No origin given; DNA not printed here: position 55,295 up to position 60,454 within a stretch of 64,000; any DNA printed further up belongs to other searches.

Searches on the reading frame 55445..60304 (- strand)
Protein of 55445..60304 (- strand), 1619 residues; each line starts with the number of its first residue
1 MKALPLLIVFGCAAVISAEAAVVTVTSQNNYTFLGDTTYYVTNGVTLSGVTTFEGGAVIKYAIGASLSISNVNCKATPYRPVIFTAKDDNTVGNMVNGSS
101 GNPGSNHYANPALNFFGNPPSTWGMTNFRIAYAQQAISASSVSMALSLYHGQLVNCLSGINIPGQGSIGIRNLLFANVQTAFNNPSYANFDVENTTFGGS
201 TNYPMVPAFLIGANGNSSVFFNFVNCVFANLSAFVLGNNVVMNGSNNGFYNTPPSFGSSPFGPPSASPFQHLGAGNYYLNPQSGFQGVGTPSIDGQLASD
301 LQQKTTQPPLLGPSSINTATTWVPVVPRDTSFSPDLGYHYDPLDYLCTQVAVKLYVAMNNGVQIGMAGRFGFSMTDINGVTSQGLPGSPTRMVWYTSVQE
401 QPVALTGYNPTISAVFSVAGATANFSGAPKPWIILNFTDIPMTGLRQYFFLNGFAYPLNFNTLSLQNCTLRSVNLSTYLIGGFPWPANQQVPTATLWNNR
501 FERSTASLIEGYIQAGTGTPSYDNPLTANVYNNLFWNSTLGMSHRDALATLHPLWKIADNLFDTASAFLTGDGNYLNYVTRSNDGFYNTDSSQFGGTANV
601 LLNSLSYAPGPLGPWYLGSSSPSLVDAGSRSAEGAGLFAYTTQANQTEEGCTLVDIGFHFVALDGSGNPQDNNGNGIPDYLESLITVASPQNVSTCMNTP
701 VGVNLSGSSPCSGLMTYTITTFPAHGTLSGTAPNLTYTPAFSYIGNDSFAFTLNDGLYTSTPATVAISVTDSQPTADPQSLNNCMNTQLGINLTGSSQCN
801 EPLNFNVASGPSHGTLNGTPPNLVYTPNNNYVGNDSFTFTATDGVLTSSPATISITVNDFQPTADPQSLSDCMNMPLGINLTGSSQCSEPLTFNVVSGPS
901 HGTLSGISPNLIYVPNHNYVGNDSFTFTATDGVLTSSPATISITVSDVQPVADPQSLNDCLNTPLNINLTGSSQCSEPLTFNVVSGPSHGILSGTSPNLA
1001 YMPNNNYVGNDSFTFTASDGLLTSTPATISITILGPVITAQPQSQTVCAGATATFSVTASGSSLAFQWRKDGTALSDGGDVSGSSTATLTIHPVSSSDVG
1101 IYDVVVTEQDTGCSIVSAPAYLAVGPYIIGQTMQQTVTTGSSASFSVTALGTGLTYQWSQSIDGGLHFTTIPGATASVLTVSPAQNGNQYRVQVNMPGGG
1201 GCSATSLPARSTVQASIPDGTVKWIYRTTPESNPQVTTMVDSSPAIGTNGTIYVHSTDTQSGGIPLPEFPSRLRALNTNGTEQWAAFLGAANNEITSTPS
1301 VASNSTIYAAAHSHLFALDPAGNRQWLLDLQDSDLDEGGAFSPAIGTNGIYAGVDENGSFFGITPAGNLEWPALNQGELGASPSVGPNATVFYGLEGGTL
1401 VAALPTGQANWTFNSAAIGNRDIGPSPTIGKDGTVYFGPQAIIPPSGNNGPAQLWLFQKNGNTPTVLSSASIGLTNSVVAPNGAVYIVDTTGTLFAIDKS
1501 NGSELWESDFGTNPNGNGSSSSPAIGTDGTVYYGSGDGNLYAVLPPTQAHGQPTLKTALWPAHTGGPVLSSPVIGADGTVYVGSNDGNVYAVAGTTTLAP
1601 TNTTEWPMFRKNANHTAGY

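Call 23: search_protein_families(library=pfam, proteins=[window:55445-60304:-], max_evalue=0.001)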
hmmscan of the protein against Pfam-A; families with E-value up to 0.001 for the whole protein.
window:55445-60304:- (1619 aa): 8 families
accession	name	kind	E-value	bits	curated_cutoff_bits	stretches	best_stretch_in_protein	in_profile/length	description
PF17963.7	Big_9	-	6.2e-35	120.4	23.6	4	773-856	3-89/89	Bacterial Ig domain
PF17892.7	Cadherin_5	-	1.6e-18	66.8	26.5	2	813-858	52-98/98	Cadherin-like domain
PF13360.13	PQQ_2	-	2.5e-17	63.8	27.6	2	1367-1593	13-223/233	Outer membrane protein assembly factor BamB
PF13927.12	Ig_3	-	1.6e-11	44.9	30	1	1036-1106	2-76/78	Immunoglobulin domain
PF07679.22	I-set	-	3.4e-11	43.5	23.7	1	1036-1109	1-78/90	Immunoglobulin I-set domain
PF13570.13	Beta-prop_ACSF4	-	4e-11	43.3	133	1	1482-1596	103-204/329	Beta-alanine-activating enzyme, beta-propeller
PF16184.11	Cadherin_3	-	6.6e-11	42.6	25.5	0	998-1033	71-106/106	Cadherin-like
PF13895.12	Ig_2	-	5.1e-06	27.1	27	0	1036-1113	2-70/79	Immunoglobulin domain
